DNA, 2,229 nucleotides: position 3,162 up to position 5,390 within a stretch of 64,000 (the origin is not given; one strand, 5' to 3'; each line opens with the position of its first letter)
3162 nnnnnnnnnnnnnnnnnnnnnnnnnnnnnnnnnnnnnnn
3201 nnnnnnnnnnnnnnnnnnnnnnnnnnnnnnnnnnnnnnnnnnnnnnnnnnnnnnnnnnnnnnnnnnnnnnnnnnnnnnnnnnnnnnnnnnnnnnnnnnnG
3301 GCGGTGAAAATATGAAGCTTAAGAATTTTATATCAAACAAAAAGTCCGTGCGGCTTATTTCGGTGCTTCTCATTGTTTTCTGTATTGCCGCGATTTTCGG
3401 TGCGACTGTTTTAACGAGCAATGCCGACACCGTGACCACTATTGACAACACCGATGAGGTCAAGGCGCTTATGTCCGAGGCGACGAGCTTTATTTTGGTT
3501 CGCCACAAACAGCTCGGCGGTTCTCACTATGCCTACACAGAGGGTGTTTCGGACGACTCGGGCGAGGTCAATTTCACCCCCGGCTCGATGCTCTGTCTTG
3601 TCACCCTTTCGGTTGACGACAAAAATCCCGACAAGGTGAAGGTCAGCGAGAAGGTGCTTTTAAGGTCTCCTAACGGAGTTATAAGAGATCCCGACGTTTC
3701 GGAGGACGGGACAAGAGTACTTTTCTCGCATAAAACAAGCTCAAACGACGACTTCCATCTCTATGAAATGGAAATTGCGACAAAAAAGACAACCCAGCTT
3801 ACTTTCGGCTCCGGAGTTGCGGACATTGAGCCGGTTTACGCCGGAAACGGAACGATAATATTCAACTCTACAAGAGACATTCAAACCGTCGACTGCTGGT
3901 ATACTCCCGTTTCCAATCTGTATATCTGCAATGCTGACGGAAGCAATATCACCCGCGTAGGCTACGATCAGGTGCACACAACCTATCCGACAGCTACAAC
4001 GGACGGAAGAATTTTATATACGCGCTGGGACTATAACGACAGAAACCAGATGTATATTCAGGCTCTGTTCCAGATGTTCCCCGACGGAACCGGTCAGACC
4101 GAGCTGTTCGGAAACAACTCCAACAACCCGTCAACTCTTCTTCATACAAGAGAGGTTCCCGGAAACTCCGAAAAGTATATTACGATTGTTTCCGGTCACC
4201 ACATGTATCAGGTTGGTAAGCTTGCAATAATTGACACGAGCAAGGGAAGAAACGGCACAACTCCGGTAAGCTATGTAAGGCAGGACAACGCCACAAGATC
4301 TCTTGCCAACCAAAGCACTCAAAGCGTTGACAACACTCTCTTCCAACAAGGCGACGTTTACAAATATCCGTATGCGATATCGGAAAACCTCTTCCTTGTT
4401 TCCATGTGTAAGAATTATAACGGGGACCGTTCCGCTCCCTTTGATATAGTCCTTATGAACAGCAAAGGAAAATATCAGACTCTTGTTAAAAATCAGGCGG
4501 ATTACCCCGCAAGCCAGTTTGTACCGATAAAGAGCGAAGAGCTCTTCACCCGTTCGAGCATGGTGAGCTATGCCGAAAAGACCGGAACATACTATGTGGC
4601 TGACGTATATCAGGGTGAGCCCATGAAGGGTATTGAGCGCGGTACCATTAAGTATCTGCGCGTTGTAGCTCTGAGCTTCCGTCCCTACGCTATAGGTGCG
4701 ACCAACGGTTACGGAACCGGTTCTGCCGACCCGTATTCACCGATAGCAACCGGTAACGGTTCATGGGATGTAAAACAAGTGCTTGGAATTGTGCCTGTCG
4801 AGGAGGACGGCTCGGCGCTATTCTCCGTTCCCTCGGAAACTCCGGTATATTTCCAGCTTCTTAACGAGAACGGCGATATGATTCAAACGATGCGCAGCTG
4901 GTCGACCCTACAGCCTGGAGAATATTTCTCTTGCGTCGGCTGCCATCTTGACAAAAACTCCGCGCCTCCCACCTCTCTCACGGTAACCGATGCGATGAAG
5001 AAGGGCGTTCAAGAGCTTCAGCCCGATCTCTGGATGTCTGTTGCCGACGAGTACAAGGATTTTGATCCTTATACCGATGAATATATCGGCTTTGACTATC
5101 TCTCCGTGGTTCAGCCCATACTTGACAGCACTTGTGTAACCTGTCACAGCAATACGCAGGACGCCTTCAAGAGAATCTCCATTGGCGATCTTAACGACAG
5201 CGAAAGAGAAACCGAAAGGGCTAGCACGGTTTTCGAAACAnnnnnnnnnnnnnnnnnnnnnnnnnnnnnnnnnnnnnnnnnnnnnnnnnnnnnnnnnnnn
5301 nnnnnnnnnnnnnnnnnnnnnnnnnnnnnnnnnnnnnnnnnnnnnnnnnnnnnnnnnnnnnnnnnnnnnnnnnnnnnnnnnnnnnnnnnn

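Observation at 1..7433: ccsA is coupled to two giant anchored propeller proteins that carry CxxCH haem c motifs and carbohydrate-binding-like modules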

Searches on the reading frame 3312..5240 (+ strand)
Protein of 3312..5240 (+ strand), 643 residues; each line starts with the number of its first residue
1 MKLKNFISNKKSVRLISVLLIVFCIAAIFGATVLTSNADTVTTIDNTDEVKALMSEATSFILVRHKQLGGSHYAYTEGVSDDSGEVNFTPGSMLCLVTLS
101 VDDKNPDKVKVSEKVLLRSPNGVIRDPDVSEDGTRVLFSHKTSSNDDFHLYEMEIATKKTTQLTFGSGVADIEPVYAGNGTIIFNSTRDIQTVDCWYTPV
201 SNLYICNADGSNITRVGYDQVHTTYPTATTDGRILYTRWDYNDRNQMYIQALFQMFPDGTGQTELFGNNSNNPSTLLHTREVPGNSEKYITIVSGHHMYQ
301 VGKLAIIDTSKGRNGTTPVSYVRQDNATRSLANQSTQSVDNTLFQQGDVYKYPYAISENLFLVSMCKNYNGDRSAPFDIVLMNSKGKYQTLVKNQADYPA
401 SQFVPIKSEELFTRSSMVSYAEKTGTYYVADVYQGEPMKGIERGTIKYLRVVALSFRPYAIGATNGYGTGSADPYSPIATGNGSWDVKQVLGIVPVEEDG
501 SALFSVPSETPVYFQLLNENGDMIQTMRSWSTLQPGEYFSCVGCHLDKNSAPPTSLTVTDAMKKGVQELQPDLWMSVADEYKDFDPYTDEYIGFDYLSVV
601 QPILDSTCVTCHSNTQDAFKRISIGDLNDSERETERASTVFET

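Call 83: search_protein_representatives(protein=window:3312-5240:+)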
Query: 643 residues. Proteins with E-value up to 0.001 (for the whole library): 5759; up to 1e-10: 3047; up to 1e-30: 1096. The best 150 are listed.
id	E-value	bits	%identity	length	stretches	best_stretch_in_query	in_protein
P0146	1.9e-249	846.0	62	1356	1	3-628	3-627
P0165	1.6e-236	803.2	60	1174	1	22-629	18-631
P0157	2.1e-231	786.4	59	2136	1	18-632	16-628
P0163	2.9e-228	776.0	58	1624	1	21-629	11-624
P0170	5.7e-225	765.1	56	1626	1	11-630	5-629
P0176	3.0e-218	742.9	58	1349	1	39-624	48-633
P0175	3.1e-218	742.9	58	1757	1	4-617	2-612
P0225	7.3e-217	738.4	59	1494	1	15-627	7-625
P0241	4.7e-215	732.4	57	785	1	15-631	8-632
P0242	2.8e-211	719.9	57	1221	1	20-631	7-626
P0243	1.1e-209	714.7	59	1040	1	49-617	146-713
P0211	9.6e-209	711.5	58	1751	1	12-623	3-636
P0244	1.1e-208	711.3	57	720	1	35-625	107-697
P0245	9.4e-206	701.7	56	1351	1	4-621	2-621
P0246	2.7e-205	700.2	56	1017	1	21-624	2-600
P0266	1.2e-156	539.5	51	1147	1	50-615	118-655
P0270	2.3e-149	515.4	49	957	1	50-615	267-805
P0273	8.1e-146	503.7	48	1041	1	52-617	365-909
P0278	8.3e-142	490.4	47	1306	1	51-631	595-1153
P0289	3.3e-136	472.0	47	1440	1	50-618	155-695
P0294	1.4e-133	463.2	48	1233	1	59-613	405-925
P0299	1.1e-130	453.8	44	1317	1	51-615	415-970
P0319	3.5e-120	419.0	43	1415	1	48-617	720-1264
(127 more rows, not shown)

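Call 84: search_protein_families(library=pfam, proteins=[P0266, P0270, P0273, P0278, P0289, P0294, P0299, P0319], max_evalue=0.0001)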
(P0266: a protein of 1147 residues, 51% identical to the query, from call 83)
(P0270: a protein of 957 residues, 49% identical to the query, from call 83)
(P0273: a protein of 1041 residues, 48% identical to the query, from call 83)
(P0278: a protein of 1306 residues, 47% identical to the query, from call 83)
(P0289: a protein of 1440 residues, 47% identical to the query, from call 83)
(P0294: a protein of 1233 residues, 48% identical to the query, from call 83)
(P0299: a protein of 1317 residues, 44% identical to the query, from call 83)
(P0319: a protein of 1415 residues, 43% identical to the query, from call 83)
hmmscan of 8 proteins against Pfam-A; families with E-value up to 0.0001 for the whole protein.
P0266 (1147 aa): 3 families
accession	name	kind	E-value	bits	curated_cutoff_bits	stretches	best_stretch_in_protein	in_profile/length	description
PF18582.6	HZS_alpha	-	1.9e-32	112.1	26.6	1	500-603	1-98/98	Hydrazine synthase alpha subunit middle domain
PF24135.1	DUF7402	-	5.4e-08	33.5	27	1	1009-1139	9-133/133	Domain of unknown function (DUF7402)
PF00754.31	F5_F8_type_C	-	3.1e-05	24.5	28.2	1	1012-1093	4-75/127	F5/8 type C domain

P0270 (957 aa): 1 family
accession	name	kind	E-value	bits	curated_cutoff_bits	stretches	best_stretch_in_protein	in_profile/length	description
PF18582.6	HZS_alpha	-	2.1e-33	115.2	26.6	1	648-751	1-98/98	Hydrazine synthase alpha subunit middle domain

P0273 (1041 aa): 1 family
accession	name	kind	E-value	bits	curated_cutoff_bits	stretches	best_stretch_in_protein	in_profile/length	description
PF18582.6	HZS_alpha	-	2.6e-34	118.1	26.6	1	751-853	1-98/98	Hydrazine synthase alpha subunit middle domain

P0278 (1306 aa): 2 families
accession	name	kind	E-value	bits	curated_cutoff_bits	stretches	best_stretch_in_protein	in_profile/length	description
PF18582.6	HZS_alpha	-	3.7e-30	104.8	26.6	1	989-1087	1-98/98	Hydrazine synthase alpha subunit middle domain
PF13385.13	Laminin_G_3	-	2.2e-17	64.1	27.6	1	57-198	8-151/151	Concanavalin A-like lectin/glucanases superfamily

P0289 (1440 aa): 6 families
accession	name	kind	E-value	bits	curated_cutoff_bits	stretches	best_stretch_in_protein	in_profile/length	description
PF18582.6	HZS_alpha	-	4.9e-30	104.4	26.6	1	535-638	1-98/98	Hydrazine synthase alpha subunit middle domain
PF03150.19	CCP_MauG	-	1.5e-11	45.6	25.6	0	1227-1297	5-77/149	Di-haem cytochrome c peroxidase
PF13442.11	Cytochrome_CBB3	-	1.6e-08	35.2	27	0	1341-1437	2-68/68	Cytochrome C oxidase, cbb3-type, subunit III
PF10282.15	Lactonase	-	2.3e-05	24.2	21.7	0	1050-1159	243-335/344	Lactonase, 7-bladed beta-propeller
PF08450.18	SGL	-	2.9e-05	24.2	26.3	0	881-929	195-244/246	SMP-30/Gluconolactonase/LRE-like region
PF07676.18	PD40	-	9.6e-05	22.7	20.9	0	321-337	10-27/38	WD40-like Beta Propeller Repeat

P0294 (1233 aa): 1 family
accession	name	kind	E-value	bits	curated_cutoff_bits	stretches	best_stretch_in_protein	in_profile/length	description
PF18582.6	HZS_alpha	-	1.6e-30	106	26.6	1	772-874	1-98/98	Hydrazine synthase alpha subunit middle domain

P0299 (1317 aa): 3 families
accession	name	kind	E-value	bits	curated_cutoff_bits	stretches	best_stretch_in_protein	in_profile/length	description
PF07596.16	SBP_bac_10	-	3.9e-37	129.2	23.3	1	39-309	2-268/268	Protein of unknown function (DUF1559)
PF18582.6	HZS_alpha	-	6e-33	113.7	26.6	1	801-905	1-98/98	Hydrazine synthase alpha subunit middle domain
PF24135.1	DUF7402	-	1.5e-05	25.6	27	1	1193-1311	10-133/133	Domain of unknown function (DUF7402)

P0319 (1415 aa): 4 families
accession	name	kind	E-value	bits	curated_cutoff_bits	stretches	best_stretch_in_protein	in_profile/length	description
PF18582.6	HZS_alpha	-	8e-32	110.1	26.6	1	1105-1208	1-98/98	Hydrazine synthase alpha subunit middle domain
PF18911.6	PKD_4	-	5.1e-15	55.7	27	1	411-491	2-83/85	PKD domain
PF01551.29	Peptidase_M23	-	6.3e-11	42.8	28.7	1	294-380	3-88/96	Peptidase family M23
PF00801.26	PKD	-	2.9e-09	37.2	23.5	0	415-485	3-73/80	PKD domain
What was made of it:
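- One representative protein fuses alpha and beta-gamma in a single chain (call 84).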
